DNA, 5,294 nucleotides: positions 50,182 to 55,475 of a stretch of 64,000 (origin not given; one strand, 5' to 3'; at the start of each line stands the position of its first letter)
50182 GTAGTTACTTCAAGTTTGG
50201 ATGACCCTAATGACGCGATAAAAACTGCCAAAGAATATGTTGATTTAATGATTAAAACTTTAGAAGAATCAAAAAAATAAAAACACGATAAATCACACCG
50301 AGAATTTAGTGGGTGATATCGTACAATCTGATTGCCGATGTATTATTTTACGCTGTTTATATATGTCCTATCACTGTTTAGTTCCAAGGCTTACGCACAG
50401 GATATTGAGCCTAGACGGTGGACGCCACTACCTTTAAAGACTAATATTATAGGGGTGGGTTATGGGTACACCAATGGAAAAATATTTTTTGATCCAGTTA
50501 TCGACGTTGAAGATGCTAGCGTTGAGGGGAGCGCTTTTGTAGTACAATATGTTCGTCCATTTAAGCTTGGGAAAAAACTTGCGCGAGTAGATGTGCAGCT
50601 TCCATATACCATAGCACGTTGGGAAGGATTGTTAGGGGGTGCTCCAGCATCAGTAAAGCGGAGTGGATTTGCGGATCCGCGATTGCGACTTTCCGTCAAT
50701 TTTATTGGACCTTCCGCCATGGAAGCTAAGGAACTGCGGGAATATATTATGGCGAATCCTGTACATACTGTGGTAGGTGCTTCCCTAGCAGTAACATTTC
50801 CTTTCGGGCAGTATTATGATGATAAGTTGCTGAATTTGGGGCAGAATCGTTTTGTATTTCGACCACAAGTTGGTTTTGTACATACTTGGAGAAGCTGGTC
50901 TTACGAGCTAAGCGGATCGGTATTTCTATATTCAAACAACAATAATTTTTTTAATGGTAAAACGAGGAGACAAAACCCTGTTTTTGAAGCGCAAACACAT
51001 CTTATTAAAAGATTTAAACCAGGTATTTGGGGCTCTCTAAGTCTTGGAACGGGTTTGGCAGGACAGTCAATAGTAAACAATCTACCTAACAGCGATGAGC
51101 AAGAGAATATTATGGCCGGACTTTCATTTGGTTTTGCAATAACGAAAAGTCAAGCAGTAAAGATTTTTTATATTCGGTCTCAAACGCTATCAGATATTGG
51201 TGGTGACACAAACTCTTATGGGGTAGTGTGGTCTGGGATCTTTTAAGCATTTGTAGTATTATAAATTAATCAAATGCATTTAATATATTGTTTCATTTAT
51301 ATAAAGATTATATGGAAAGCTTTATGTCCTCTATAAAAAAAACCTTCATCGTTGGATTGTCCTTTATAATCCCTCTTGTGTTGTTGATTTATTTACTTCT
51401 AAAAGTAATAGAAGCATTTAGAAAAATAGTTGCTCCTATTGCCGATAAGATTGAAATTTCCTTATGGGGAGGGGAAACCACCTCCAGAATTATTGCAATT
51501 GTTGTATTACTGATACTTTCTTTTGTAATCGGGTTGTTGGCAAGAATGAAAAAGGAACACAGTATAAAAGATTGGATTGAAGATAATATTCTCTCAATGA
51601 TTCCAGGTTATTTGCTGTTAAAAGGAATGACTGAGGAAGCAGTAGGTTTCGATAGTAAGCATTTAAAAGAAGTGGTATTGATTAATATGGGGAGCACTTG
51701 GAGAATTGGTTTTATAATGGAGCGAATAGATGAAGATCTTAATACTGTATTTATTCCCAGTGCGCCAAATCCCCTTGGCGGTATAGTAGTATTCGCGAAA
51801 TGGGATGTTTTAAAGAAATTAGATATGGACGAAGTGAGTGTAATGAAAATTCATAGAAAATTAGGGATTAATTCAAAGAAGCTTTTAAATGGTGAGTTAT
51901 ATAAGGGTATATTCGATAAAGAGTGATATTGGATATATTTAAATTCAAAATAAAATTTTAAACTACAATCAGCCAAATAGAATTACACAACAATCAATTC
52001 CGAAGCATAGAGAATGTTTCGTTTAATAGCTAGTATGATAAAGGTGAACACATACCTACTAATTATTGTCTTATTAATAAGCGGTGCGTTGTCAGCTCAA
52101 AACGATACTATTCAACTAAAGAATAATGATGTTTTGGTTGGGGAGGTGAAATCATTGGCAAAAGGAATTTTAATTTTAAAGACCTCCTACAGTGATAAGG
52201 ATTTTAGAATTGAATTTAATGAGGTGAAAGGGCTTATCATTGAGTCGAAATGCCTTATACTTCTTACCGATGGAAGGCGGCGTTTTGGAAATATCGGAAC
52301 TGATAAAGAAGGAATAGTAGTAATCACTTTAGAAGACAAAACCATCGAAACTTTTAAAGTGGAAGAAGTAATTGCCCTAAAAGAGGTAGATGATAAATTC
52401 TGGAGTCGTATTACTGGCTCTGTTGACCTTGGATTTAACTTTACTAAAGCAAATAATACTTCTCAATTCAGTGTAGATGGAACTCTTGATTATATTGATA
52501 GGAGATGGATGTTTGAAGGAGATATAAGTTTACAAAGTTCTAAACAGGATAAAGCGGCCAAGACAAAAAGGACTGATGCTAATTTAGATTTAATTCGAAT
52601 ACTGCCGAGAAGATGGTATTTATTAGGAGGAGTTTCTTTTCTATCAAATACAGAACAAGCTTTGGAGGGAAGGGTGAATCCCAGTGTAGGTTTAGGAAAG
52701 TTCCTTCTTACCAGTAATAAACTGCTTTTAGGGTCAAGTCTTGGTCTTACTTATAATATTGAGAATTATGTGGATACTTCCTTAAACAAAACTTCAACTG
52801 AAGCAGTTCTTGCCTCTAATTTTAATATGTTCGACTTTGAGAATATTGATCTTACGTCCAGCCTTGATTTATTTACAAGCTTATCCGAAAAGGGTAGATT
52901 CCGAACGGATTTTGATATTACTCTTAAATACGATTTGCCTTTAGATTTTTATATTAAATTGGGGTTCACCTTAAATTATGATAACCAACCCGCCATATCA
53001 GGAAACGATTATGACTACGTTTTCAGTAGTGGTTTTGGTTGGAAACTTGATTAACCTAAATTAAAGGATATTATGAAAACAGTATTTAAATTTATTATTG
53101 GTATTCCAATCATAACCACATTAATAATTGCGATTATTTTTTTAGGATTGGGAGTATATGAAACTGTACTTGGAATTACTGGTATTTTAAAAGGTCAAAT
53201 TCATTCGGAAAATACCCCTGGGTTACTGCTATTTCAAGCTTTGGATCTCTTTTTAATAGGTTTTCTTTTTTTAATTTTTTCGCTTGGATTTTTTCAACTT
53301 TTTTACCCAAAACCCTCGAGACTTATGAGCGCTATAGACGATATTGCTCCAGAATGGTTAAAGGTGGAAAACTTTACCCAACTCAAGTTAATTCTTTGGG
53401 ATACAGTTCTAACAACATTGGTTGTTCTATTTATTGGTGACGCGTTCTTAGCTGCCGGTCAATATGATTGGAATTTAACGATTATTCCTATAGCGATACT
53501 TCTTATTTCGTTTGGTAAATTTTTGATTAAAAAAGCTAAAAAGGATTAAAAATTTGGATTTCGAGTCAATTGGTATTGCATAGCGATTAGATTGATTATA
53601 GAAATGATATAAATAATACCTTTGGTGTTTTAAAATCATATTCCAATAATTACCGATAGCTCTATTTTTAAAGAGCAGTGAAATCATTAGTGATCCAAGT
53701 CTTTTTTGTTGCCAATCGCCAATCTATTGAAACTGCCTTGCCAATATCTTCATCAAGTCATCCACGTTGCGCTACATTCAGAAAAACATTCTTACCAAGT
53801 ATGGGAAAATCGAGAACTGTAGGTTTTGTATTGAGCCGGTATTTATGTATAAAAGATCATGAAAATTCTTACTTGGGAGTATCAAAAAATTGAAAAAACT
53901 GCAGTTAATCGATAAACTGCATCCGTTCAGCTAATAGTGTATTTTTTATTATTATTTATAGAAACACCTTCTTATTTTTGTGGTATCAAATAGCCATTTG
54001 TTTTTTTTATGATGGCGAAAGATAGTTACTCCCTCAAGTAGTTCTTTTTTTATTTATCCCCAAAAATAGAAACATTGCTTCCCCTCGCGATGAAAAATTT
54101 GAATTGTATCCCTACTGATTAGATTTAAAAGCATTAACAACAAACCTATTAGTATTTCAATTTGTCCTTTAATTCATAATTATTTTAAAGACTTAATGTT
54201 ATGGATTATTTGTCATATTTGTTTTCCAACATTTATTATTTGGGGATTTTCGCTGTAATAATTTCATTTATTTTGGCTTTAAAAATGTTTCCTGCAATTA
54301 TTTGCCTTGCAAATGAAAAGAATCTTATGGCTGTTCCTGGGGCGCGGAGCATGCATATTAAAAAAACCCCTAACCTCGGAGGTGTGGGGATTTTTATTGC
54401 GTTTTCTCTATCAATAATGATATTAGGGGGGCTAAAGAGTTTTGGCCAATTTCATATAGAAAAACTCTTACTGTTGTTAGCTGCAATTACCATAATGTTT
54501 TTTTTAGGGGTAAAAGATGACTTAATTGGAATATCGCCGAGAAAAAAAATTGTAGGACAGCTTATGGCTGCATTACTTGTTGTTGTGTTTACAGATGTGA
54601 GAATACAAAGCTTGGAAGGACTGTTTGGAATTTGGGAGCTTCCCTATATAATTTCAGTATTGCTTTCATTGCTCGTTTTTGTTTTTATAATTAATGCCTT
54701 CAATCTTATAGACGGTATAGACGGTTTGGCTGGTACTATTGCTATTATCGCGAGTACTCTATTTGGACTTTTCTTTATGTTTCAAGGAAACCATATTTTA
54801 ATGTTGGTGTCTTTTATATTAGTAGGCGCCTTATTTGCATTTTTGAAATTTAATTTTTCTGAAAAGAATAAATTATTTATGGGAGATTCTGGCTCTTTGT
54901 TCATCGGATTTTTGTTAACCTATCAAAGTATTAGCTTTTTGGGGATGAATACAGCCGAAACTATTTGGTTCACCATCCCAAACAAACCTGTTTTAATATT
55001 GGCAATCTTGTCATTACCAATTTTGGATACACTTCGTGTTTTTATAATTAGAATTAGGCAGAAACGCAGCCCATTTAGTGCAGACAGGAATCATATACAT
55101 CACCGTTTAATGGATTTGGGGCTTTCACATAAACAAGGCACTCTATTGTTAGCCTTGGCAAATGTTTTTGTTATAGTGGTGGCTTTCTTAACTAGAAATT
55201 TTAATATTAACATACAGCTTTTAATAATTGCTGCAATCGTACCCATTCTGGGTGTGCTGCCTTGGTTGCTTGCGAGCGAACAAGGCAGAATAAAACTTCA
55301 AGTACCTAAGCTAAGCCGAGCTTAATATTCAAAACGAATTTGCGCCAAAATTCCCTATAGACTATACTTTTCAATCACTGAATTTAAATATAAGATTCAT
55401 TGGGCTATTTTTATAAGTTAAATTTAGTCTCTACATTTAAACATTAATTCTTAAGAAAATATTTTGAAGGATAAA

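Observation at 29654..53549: Candidate undescribed system: a ~24-kb self-regulated envelope island of 26 genes (21 exported or membrane products, two paralogous sensor-regulators, three paralogous ~80-aa proteins, a 4-copy operator box)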

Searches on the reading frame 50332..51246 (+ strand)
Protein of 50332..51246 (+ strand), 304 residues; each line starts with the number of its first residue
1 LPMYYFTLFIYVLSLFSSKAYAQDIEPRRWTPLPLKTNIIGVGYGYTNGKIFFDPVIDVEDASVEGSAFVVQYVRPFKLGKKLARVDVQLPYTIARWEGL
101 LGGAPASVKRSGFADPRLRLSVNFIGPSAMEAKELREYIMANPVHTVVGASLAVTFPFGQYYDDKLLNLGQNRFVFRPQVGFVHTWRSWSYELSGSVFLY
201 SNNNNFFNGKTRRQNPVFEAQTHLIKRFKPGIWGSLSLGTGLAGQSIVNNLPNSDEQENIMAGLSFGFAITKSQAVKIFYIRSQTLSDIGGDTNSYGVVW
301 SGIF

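Call 6: search_protein_families(library=pfam, max_evalue=0.01, proteins=[window:50332-51246:+])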
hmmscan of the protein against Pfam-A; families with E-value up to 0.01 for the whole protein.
window:50332-51246:+ (304 aa): 1 family
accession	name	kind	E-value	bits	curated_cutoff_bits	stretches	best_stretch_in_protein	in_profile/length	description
PF13557.12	Phenol_MetA_deg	-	4.6e-13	50.2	22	1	61-276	17-217/242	Putative MetA-pathway of phenol degradation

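Call 79: search_protein_families(library=ncbifam, max_evalue=0.001, proteins=[window:50332-51246:+])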
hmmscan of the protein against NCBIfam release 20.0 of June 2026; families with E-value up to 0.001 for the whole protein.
window:50332-51246:+ (304 aa): 0 families

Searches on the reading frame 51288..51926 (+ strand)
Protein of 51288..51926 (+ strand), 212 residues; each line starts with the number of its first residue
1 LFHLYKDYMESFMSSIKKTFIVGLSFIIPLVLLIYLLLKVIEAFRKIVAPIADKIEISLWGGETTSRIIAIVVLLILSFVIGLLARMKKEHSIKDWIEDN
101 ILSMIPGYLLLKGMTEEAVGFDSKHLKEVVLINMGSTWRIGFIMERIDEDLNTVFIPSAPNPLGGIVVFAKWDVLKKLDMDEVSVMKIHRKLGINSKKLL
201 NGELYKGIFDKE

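Call 6: search_protein_families(library=pfam, max_evalue=0.01, proteins=[window:51288-51926:+])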
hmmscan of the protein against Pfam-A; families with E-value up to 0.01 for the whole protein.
window:51288-51926:+ (212 aa): 1 family
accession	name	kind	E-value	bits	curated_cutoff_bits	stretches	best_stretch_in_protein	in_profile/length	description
PF04367.18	DUF502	-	5.5e-10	39.5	23.8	1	72-163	1-106/107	Protein of unknown function (DUF502)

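Call 79: search_protein_families(library=ncbifam, max_evalue=0.001, proteins=[window:51288-51926:+])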
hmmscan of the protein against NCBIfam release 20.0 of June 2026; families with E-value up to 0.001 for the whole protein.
window:51288-51926:+ (212 aa): 0 families

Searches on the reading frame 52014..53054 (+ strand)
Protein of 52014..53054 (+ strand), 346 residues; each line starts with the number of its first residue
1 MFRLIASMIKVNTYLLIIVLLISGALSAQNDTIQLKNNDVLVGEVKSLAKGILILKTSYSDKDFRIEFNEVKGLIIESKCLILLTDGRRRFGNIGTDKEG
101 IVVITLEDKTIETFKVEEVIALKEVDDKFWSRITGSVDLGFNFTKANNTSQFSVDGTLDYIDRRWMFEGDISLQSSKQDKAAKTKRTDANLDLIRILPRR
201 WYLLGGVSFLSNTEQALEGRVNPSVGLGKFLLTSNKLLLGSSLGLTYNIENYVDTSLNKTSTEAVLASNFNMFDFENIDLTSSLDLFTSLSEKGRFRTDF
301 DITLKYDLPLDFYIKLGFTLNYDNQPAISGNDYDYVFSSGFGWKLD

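Call 6: search_protein_families(library=pfam, max_evalue=0.01, proteins=[window:52014-53054:+])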
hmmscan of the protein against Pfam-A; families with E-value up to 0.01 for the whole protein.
window:52014-53054:+ (346 aa): 1 family
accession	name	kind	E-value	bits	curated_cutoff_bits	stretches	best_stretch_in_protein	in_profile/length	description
PF04338.18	DUF481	-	5.6e-20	72.7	21.1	1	137-342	1-207/210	Protein of unknown function, DUF481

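Call 79: search_protein_families(library=ncbifam, max_evalue=0.001, proteins=[window:52014-53054:+])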
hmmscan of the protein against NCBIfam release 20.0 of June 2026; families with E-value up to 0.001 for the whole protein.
window:52014-53054:+ (346 aa): 0 families

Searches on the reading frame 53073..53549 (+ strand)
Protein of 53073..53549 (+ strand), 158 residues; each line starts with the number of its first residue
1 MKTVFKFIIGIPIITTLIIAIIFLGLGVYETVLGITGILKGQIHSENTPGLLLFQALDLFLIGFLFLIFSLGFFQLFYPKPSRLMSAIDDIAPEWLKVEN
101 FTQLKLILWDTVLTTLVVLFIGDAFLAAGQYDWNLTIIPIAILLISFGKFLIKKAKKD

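Call 6: search_protein_families(library=pfam, max_evalue=0.01, proteins=[window:53073-53549:+])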
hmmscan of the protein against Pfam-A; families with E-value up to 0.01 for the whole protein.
window:53073-53549:+ (158 aa): 1 family
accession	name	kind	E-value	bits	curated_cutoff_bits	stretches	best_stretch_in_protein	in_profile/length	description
PF03350.21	UPF0114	-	4.1e-13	50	23.1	1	6-121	5-114/117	Uncharacterized protein family, UPF0114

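Call 79: search_protein_families(library=ncbifam, max_evalue=0.001, proteins=[window:53073-53549:+])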
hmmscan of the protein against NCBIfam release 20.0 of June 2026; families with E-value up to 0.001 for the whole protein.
window:53073-53549:+ (158 aa): 0 families

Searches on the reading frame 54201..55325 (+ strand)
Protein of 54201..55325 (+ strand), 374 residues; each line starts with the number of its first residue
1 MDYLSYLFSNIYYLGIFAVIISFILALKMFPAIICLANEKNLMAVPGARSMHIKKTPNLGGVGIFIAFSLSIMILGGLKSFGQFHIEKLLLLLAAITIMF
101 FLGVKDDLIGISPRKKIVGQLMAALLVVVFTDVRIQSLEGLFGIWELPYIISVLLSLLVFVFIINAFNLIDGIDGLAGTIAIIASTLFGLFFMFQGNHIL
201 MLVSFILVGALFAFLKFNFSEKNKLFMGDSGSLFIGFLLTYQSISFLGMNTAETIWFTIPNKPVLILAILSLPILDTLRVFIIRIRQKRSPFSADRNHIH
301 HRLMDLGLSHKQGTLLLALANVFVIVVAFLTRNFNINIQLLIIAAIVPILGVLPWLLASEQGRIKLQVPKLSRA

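Call 54: search_protein_families(library=pfam, max_evalue=0.001, proteins=[window:54201-55325:+])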
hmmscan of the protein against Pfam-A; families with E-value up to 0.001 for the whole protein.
window:54201-55325:+ (374 aa): 1 family
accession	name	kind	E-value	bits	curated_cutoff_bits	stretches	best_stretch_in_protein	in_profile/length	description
PF00953.26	Glycos_transf_4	-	8.2e-40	136.8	27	1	90-245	2-158/160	Glycosyl transferase family 4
